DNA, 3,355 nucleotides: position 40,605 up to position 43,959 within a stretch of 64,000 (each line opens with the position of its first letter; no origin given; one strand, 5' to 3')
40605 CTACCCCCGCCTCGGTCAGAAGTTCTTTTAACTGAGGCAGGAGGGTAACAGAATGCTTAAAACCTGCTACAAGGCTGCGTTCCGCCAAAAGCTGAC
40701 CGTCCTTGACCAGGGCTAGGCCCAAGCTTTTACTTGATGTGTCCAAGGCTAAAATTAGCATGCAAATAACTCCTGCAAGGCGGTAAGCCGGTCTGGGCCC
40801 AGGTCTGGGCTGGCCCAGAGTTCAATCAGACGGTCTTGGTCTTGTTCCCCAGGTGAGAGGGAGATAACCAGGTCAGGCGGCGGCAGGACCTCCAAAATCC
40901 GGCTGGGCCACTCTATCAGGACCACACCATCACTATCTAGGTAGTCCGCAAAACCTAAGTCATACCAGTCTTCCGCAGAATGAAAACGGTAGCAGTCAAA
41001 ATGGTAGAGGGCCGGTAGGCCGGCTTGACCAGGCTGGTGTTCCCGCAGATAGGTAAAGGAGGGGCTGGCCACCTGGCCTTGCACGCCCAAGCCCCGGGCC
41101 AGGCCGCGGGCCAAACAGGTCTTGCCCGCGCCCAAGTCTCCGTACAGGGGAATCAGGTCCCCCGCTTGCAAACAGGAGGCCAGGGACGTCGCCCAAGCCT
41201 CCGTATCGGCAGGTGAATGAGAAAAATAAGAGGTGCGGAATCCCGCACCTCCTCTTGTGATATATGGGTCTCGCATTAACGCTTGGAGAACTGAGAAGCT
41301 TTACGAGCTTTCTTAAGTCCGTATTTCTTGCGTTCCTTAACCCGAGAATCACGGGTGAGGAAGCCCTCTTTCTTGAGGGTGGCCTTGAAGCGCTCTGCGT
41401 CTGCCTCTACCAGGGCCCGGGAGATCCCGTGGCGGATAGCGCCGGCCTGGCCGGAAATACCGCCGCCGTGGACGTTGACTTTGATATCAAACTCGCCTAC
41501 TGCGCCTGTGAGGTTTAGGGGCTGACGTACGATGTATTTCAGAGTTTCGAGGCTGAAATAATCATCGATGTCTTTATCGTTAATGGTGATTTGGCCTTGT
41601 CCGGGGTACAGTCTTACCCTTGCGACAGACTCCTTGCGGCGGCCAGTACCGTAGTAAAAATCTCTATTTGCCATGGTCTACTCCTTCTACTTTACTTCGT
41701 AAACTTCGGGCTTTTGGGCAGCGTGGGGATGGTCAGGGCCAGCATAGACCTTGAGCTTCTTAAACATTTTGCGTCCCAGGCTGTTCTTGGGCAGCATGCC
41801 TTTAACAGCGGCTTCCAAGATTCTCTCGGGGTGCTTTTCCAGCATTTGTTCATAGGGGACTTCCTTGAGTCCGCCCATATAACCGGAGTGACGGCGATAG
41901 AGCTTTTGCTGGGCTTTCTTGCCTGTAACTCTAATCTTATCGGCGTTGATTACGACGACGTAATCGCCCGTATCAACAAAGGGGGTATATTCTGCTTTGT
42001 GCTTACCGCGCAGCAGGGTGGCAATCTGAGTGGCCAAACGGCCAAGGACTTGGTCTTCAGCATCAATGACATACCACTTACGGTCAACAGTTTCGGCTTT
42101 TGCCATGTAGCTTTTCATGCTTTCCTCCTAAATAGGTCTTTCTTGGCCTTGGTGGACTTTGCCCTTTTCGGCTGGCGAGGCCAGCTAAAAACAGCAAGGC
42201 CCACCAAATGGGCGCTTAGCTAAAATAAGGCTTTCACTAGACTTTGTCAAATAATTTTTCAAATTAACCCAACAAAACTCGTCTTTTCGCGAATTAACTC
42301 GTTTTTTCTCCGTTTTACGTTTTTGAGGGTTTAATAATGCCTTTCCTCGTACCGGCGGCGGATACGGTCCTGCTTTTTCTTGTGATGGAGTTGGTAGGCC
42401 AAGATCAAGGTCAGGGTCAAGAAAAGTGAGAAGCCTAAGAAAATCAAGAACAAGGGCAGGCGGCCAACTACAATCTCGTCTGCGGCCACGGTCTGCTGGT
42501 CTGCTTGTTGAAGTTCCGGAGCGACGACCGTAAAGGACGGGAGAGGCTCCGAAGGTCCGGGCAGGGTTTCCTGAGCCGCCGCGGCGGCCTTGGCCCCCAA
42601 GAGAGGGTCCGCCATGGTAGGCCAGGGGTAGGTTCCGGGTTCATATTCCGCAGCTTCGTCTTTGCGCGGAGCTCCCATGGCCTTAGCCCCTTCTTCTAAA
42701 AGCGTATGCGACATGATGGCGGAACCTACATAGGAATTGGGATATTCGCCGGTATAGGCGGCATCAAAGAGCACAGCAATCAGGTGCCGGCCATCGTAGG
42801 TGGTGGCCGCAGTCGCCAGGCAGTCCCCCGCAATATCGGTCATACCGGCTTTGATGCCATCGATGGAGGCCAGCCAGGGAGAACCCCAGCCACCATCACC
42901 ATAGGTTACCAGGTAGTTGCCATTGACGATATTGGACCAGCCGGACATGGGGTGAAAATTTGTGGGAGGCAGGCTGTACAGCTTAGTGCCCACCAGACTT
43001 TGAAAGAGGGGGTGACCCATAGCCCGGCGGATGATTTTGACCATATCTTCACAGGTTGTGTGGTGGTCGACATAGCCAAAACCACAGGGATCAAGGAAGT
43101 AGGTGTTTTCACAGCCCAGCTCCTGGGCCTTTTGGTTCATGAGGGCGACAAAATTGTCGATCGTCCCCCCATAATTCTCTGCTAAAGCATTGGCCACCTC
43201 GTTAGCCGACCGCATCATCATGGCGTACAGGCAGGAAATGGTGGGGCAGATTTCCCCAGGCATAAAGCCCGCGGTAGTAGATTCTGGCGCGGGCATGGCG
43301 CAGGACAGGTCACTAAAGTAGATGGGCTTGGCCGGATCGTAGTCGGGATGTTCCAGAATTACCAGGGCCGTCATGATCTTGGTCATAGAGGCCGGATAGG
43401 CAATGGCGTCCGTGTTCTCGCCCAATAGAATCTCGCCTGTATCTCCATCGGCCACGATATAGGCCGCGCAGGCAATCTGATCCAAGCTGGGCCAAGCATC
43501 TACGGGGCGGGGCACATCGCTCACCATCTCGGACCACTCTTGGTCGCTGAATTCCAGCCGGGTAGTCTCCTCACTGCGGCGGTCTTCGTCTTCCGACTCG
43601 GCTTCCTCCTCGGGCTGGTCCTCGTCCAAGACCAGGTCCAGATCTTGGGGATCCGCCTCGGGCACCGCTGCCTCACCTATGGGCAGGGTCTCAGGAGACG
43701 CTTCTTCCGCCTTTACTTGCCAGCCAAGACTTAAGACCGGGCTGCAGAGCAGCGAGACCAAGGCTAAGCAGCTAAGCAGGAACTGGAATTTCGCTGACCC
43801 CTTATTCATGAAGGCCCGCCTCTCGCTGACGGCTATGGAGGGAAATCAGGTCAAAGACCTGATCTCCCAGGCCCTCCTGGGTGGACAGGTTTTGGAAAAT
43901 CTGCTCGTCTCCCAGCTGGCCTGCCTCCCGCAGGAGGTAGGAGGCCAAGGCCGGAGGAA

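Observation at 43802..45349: Threonine-synthase-like protein with degenerate catalytic motifs, translationally coupled to a DD-carboxypeptidase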

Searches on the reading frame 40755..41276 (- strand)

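Call 60: search_protein_families(library=pfam, proteins=[window:40755-41276:-], max_evalue=0.001)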
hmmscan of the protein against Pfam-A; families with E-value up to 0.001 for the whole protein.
window:40755-41276:- (173 aa): 1 family
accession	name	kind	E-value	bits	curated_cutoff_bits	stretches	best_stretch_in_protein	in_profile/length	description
PF02367.23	TsaE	-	7.3e-37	126.6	26.6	1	20-146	2-124/128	Threonylcarbamoyl adenosine biosynthesis protein TsaE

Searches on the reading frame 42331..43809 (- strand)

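Call 3: search_protein_families(library=pfam, proteins=[window:42331-43809:-], max_evalue=1)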
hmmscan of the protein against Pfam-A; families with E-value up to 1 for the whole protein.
window:42331-43809:- (492 aa): 3 families
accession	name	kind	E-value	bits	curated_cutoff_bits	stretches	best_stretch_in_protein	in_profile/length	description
PF00768.25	Peptidase_S11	-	6.4e-38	131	27.6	1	108-350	6-237/239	D-alanyl-D-alanine carboxypeptidase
PF02113.21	Peptidase_S13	-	0.0076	15.5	22.8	1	113-153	17-57/444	D-Ala-D-Ala carboxypeptidase 3 (S13) family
PF13354.11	Beta-lactamase2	-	0.04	13.7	22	1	119-261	4-144/214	Beta-lactamase enzyme family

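Call 4: search_protein_families(library=ncbifam, proteins=[window:42331-43809:-], max_evalue=1)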
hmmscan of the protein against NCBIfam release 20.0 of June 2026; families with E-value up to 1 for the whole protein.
window:42331-43809:- (492 aa): 7 families
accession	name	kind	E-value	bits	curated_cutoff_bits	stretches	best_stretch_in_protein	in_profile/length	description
NF008668.0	PRK11669.1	equivalog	8.7e-23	80.9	294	1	110-356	39-267/316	D-alanyl-D-alanine endopeptidase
NF008059.0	PRK10793.1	equivalog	4e-17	62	694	2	107-259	39-197/403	D-alanyl-D-alanine carboxypeptidase DacA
NF000471.1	vanY_of_D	exception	1.6e-15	57.2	625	1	84-348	66-333/354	transpeptidase-like D-Ala-D-Ala carboxypeptidase VanY-D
NF008489.0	PRK11397.1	equivalog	1.4e-14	53.6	610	2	197-350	126-262/389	serine-type D-Ala-D-Ala carboxypeptidase DacD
NF038258.2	PBP4_Staph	exception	2.5e-13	49.6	500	1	120-243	47-173/366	penicillin-binding protein PBP4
NF038273.1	strep_PBP3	exception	1.3e-12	47.4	490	2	112-243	26-160/407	D-alanyl-D-alanine carboxypeptidase PBP3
NF007445.0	PRK10001.1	equivalog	1.4e-12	47.1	765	1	111-266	36-196/400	serine-type D-Ala-D-Ala carboxypeptidase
